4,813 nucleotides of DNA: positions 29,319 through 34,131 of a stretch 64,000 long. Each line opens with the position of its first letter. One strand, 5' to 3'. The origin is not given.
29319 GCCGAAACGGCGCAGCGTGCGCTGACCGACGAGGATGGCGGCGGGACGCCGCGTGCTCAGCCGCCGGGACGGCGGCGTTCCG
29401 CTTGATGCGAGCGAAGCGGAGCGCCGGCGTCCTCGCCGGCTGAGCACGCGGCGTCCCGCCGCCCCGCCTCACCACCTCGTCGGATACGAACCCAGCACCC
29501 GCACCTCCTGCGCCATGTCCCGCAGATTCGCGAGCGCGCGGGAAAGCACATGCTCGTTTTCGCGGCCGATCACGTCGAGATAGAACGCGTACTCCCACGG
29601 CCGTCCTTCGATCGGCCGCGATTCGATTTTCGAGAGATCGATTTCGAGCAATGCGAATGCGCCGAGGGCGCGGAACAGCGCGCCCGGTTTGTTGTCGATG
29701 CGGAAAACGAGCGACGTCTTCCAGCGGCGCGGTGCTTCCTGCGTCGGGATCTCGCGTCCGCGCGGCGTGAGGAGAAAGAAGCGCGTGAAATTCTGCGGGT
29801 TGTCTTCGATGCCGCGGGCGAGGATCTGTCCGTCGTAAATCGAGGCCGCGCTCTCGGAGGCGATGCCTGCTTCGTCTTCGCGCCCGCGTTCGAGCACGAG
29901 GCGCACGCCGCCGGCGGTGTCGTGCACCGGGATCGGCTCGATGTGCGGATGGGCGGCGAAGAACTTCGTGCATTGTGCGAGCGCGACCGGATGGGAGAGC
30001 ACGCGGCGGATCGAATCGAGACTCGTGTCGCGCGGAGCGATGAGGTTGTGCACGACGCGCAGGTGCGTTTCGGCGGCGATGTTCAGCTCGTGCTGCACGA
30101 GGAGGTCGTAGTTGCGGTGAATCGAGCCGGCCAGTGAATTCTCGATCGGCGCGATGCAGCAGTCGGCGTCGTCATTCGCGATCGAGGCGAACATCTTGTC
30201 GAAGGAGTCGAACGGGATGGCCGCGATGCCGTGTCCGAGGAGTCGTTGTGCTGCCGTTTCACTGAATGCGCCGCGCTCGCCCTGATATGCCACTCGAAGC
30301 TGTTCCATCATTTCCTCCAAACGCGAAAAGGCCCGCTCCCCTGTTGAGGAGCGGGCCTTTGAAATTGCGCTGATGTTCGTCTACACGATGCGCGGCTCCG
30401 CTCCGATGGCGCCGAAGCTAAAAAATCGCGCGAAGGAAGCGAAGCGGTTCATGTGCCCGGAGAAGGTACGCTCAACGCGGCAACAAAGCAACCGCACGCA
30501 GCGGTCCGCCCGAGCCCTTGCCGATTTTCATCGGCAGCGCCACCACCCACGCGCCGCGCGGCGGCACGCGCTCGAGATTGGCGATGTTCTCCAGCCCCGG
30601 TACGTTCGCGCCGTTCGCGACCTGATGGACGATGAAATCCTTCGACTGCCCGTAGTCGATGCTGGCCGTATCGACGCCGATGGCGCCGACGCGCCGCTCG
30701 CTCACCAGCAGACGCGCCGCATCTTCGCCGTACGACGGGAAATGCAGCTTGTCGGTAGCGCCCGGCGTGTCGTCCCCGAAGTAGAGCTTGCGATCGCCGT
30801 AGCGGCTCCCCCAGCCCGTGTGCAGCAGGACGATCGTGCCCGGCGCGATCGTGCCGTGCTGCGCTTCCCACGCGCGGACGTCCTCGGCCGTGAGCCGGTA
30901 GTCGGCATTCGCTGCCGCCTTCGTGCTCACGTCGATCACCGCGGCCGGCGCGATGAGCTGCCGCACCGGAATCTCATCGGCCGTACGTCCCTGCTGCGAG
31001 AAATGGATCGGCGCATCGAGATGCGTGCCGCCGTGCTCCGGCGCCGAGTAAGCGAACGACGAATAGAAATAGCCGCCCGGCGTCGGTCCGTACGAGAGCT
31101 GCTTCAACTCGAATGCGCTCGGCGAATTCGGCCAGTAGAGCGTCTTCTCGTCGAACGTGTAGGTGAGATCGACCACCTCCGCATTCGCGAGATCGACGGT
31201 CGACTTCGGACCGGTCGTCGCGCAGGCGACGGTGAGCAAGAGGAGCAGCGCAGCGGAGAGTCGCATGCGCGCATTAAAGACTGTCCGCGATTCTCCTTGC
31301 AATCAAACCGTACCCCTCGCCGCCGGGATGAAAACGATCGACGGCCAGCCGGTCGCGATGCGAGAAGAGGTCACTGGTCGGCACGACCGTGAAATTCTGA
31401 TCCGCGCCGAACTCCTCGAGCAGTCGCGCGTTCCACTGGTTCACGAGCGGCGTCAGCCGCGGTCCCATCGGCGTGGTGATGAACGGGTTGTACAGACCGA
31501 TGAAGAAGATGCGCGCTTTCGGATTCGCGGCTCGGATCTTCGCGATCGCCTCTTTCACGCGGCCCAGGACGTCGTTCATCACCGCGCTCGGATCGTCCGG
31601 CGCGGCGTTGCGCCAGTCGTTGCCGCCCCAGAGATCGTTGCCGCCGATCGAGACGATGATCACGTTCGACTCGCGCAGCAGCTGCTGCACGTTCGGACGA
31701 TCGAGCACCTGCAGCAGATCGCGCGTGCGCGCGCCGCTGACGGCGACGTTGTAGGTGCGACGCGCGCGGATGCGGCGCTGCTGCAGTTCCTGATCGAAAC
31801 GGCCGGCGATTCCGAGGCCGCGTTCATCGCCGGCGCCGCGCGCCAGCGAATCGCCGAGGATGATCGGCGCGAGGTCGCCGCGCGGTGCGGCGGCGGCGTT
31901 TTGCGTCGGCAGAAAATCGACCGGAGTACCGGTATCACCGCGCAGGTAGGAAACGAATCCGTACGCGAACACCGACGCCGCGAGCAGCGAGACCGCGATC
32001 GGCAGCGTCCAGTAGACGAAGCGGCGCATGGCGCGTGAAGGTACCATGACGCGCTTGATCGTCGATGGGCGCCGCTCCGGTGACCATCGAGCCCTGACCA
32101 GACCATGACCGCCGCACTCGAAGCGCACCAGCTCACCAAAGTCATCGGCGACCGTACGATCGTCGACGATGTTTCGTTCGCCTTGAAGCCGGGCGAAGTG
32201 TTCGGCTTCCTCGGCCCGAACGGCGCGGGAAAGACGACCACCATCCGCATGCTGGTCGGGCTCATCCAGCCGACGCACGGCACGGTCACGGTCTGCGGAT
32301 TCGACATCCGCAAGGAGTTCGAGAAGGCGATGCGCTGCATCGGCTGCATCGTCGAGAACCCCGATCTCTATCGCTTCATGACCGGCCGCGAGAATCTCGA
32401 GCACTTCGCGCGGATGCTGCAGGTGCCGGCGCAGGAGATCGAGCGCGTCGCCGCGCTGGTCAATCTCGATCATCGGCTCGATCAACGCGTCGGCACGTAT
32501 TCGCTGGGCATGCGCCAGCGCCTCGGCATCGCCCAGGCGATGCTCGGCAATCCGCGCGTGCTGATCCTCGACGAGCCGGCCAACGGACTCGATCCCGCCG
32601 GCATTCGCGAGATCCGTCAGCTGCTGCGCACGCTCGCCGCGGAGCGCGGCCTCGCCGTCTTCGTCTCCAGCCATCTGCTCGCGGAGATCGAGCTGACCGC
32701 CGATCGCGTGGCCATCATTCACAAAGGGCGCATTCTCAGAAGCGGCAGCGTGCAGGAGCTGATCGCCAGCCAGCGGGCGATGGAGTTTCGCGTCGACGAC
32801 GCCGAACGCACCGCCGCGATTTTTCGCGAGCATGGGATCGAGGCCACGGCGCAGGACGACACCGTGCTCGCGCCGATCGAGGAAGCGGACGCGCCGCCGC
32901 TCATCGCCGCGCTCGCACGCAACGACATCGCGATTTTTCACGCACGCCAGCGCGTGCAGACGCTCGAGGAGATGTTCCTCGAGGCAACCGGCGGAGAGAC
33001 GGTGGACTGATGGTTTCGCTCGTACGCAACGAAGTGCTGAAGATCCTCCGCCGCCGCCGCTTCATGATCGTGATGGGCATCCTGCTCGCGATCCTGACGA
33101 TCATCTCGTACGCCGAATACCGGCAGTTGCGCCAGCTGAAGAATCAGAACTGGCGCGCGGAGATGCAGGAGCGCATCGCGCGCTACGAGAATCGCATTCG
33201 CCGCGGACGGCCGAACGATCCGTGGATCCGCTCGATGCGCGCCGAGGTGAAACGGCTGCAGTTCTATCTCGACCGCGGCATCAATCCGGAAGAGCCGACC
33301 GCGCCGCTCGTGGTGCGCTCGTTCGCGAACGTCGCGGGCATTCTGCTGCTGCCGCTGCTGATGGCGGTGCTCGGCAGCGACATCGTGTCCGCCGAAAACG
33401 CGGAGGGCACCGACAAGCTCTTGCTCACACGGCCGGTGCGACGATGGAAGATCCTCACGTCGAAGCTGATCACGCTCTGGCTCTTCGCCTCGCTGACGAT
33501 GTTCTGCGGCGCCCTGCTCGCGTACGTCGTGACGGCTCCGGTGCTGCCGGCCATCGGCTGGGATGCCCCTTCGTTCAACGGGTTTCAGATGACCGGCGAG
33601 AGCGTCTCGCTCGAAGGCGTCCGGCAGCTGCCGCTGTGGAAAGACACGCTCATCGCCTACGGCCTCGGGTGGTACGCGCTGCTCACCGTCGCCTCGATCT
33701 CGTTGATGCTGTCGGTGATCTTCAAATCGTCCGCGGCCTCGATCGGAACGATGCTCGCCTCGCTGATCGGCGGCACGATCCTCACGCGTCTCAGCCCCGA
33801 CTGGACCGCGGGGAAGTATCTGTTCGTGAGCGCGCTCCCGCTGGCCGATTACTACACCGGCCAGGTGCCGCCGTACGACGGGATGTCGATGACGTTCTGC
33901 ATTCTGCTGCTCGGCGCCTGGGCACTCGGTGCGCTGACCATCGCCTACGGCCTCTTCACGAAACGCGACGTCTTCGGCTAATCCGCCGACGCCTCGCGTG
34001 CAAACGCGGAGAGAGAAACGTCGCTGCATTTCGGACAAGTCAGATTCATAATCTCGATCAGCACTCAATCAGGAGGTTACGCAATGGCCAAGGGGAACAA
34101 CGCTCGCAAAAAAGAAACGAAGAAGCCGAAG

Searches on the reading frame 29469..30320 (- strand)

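Call 34: search_protein_families(library=pfam, proteins=[window:29469-30320:-], max_evalue=0.001)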
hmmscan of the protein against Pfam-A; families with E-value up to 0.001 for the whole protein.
window:29469-30320:- (283 aa): 2 families
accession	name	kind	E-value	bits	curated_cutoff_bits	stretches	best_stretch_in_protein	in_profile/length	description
PF00800.23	PDT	-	3.3e-57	193.7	25.2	1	10-186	1-178/181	Prephenate dehydratase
PF01842.31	ACT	-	2.5e-08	34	27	1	202-267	1-65/66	ACT domain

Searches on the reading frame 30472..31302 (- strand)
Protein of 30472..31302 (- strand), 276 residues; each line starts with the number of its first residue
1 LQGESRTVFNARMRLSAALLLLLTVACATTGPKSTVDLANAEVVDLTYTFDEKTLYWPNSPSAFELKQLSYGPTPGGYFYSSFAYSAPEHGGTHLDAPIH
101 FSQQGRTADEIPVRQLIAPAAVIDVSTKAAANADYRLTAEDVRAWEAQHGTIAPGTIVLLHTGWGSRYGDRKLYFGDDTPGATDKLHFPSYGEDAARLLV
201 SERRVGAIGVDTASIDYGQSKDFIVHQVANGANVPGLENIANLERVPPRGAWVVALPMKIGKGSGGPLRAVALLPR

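Call 34: search_protein_families(library=pfam, proteins=[window:30472-31302:-], max_evalue=0.001)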
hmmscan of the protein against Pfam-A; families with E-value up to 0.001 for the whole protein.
window:30472-31302:- (276 aa): 1 family
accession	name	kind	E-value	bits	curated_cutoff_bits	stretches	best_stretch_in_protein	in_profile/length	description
PF04199.19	Cyclase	-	1.4e-41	142.4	23.1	1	44-216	1-141/142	Putative cyclase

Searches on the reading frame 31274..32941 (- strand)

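Call 34: search_protein_families(library=pfam, proteins=[window:31274-32941:-], max_evalue=0.001)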
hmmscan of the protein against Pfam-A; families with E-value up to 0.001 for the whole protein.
window:31274-32941:- (555 aa): 2 families
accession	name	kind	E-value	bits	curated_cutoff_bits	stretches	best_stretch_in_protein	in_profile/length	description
PF13472.12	Lipase_GDSL_2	-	3.4e-25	90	32.9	1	361-545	1-177/178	GDSL-like Lipase/Acylhydrolase family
PF00657.28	Lipase_GDSL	-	4.1e-15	56.9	23.6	1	361-551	3-208/208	GDSL-like Lipase/Acylhydrolase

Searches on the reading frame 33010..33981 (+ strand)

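Call 34: search_protein_families(library=pfam, proteins=[window:33010-33981:+], max_evalue=0.001)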
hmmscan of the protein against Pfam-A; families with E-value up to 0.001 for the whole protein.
window:33010-33981:+ (323 aa): 4 families
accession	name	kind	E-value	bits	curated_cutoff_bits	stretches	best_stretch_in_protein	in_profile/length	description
PF12679.13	ABC2_membrane_2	-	3.4e-25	89.3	27.2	1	4-321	3-283/283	ABC-2 family transporter protein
PF12730.13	ABC2_membrane_4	-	3.2e-12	47.2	27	1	109-186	55-133/179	ABC-2 family transporter protein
PF13346.12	ABC2_membrane_5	-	9.4e-07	29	25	1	106-174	35-103/205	ABC-2 family transporter protein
PF12698.13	ABC2_membrane_3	-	2.9e-06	27.1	31.6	1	108-253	163-282/347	ABC-2 family transporter protein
